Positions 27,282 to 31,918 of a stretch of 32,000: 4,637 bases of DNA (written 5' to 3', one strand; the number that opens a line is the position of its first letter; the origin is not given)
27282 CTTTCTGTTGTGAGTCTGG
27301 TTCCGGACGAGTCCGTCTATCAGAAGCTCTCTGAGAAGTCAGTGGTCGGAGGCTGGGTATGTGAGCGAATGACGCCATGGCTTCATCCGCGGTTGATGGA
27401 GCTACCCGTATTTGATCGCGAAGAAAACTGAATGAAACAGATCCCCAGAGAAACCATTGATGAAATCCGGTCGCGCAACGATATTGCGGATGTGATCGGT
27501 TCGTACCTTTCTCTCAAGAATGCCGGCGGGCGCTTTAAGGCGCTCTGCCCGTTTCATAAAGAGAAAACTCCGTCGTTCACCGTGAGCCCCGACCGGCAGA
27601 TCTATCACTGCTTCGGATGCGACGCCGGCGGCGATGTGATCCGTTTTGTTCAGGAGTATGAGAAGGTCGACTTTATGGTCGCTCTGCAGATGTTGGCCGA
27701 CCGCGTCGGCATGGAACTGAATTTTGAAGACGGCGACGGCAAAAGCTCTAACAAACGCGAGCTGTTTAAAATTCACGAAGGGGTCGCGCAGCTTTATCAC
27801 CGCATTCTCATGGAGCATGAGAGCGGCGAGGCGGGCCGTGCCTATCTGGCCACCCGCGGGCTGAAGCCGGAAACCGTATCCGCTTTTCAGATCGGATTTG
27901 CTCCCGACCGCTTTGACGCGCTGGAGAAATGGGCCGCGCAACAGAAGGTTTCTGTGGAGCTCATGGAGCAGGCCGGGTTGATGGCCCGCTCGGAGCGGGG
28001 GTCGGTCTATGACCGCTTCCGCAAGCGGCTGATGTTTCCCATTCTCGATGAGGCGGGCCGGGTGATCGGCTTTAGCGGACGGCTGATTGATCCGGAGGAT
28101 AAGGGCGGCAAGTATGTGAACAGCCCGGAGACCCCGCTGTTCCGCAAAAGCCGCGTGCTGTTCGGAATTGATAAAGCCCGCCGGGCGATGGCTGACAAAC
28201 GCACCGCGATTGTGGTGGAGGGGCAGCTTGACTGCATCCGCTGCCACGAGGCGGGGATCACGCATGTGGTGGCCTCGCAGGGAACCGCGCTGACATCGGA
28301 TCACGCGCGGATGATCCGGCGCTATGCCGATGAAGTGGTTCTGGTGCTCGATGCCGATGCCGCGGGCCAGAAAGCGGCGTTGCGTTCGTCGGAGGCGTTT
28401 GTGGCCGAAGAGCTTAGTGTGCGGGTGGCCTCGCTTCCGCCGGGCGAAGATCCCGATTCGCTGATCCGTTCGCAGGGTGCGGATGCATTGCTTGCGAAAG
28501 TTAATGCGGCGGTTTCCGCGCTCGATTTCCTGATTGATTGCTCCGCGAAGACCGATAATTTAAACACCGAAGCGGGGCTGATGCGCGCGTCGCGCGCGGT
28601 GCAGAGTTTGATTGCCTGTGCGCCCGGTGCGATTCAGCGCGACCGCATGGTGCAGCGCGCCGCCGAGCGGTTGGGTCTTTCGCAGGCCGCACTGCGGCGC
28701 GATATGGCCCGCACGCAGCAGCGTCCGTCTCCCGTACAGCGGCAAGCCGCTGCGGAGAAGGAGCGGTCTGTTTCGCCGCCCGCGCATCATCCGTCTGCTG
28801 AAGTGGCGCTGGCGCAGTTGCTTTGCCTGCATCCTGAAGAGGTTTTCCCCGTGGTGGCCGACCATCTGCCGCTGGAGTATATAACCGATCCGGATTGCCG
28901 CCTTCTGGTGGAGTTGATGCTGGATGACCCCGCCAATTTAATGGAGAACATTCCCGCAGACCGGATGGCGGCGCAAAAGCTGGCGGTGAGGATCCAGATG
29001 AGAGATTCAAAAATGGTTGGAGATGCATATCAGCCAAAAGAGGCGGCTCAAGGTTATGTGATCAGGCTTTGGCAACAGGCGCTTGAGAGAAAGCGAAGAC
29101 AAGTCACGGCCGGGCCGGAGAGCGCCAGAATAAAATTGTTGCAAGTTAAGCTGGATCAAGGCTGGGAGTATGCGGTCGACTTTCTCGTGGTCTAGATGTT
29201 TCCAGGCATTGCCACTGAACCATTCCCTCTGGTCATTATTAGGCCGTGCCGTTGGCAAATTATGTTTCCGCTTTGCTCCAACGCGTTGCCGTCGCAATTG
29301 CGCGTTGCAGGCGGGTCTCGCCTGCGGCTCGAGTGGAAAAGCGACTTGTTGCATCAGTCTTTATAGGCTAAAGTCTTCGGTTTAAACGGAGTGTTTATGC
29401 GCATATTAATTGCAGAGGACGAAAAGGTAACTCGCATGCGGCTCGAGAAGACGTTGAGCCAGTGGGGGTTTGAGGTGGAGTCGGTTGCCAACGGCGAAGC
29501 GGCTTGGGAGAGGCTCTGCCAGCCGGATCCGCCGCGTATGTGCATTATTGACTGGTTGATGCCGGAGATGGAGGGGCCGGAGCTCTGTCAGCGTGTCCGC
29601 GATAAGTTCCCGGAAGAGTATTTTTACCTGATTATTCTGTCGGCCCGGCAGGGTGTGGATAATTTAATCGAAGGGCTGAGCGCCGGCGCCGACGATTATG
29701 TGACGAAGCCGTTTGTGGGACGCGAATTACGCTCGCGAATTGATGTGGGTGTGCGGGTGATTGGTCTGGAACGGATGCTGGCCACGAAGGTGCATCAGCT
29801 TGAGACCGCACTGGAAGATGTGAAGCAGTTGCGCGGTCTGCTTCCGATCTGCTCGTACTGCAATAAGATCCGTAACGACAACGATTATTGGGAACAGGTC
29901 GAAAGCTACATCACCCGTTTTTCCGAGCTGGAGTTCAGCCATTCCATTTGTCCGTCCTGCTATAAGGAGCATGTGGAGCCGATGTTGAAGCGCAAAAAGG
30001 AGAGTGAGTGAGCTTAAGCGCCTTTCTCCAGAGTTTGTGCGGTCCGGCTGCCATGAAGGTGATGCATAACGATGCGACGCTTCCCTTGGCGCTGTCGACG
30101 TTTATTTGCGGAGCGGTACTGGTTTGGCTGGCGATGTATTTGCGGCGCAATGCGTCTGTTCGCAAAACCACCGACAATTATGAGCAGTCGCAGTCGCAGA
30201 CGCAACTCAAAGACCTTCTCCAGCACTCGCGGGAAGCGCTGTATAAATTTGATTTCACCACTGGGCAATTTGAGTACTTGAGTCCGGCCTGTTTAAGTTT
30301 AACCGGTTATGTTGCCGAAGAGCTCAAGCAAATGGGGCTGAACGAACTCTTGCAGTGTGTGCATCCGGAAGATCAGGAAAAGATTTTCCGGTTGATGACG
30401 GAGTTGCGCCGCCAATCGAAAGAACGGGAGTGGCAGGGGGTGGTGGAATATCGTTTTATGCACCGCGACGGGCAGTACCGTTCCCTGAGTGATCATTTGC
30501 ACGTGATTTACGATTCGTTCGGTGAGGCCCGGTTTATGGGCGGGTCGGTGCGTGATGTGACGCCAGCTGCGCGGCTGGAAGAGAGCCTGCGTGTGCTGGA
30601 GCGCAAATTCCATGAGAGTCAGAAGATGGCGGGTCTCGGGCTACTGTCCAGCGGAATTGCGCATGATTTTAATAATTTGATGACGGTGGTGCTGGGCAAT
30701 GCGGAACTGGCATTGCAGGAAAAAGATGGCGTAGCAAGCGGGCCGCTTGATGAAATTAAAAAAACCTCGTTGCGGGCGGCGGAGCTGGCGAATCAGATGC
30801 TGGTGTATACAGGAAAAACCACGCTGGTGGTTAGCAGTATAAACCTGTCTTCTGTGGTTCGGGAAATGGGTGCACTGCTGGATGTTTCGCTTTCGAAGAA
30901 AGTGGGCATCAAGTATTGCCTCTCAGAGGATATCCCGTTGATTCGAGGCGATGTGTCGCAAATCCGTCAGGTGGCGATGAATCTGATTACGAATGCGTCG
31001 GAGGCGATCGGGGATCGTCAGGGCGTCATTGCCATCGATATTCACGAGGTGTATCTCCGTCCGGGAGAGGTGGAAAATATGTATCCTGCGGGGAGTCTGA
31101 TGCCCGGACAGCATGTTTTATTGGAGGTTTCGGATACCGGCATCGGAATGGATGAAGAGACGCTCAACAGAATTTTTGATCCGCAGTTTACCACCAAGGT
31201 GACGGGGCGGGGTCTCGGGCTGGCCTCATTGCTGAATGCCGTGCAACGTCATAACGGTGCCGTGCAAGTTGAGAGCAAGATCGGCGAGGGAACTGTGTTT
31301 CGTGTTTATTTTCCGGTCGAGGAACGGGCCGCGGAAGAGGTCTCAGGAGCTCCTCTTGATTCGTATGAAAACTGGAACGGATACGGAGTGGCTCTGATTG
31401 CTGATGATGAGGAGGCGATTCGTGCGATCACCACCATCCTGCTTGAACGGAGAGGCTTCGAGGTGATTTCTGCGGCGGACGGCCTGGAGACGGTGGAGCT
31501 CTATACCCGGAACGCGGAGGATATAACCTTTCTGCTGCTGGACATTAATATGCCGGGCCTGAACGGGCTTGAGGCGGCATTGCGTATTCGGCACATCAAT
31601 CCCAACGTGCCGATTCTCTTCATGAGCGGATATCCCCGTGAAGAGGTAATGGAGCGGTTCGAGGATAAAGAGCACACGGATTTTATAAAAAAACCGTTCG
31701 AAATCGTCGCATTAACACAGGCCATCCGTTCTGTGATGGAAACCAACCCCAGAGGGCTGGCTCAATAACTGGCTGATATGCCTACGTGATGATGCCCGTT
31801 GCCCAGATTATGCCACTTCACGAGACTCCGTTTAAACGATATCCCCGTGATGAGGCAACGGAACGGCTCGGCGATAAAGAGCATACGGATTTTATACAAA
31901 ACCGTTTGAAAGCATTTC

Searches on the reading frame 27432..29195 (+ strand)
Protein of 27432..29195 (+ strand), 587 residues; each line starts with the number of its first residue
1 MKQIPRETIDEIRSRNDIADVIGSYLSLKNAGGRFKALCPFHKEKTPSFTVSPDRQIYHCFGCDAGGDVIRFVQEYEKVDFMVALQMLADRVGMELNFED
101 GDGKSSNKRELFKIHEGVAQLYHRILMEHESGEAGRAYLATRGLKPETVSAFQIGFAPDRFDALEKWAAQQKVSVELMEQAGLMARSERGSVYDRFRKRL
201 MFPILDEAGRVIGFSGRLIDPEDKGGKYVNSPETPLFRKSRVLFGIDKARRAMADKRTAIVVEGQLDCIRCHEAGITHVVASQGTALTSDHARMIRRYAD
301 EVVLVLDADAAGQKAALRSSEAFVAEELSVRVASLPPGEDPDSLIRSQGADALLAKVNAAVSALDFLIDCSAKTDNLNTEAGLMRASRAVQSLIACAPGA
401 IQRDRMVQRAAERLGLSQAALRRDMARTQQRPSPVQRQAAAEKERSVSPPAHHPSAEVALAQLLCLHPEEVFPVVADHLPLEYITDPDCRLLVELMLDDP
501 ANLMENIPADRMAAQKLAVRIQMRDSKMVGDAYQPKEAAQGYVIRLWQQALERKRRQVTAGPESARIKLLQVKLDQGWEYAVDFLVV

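Call 48: search_protein_families(library=pfam, proteins=[window:27432-29195:+], max_evalue=0.0001)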
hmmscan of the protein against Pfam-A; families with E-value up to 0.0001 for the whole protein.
window:27432-29195:+ (587 aa): 7 families
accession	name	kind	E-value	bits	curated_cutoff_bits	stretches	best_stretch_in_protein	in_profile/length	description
PF08275.17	DNAG_N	-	1.2e-40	139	26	1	122-250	1-128/128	DNA primase catalytic core, N-terminal domain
PF01807.25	Zn_ribbon_DnaG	-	9.3e-37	125.2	24.9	1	5-99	2-96/98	CHC2 zinc finger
PF13155.12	Toprim_2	-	5.1e-20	72.1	22.1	1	260-344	1-87/88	Toprim-like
PF13662.12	Toprim_4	-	2.2e-18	66.7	25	1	258-332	2-83/85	Toprim domain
PF01751.28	Toprim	-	8.3e-12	45.6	23.1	1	259-323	2-80/96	Toprim domain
PF10410.14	DnaB_bind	-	6.9e-09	36.3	20.6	1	365-418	2-55/56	DnaB-helicase binding domain of primase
PF13362.12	Toprim_3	-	1.7e-07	32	27.2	1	259-351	2-95/95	Toprim domain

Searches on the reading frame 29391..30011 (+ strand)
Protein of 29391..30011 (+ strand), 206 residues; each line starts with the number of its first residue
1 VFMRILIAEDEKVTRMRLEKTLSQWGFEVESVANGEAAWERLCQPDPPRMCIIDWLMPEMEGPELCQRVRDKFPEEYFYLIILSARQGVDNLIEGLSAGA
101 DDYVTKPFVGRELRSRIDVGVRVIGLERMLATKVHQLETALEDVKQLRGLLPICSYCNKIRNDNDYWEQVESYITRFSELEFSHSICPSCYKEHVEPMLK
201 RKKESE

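Call 17: search_protein_families(library=pfam, proteins=[window:29391-30011:+], max_evalue=0.001)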
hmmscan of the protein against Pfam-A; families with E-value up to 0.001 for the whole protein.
window:29391-30011:+ (206 aa): 1 family
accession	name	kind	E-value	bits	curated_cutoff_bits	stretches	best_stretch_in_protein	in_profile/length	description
PF00072.30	Response_reg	-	1.7e-23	83.3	30.2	1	5-117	1-110/111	Response regulator receiver domain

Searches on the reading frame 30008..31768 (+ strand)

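Call 17: search_protein_families(library=pfam, proteins=[window:30008-31768:+], max_evalue=0.001)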
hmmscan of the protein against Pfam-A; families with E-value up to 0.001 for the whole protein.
window:30008-31768:+ (586 aa): 5 families
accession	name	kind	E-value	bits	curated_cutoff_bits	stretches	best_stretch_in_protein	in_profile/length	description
PF00072.30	Response_reg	-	6e-22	78.4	30.2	1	463-574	2-111/111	Response regulator receiver domain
PF02518.31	HATPase_c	-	2.8e-20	73.3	26.4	1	314-438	1-110/111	Histidine kinase-, DNA gyrase B-, and HSP90-like ATPase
PF08447.18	PAS_3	-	2.8e-15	56.8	25.6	1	90-179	3-87/89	PAS fold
PF13426.13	PAS_9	-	8.4e-07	29.7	27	1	82-185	7-102/103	PAS domain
PF00512.31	HisKA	-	5.1e-05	23.7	26.9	1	212-266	4-59/66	His Kinase A (phospho-acceptor) domain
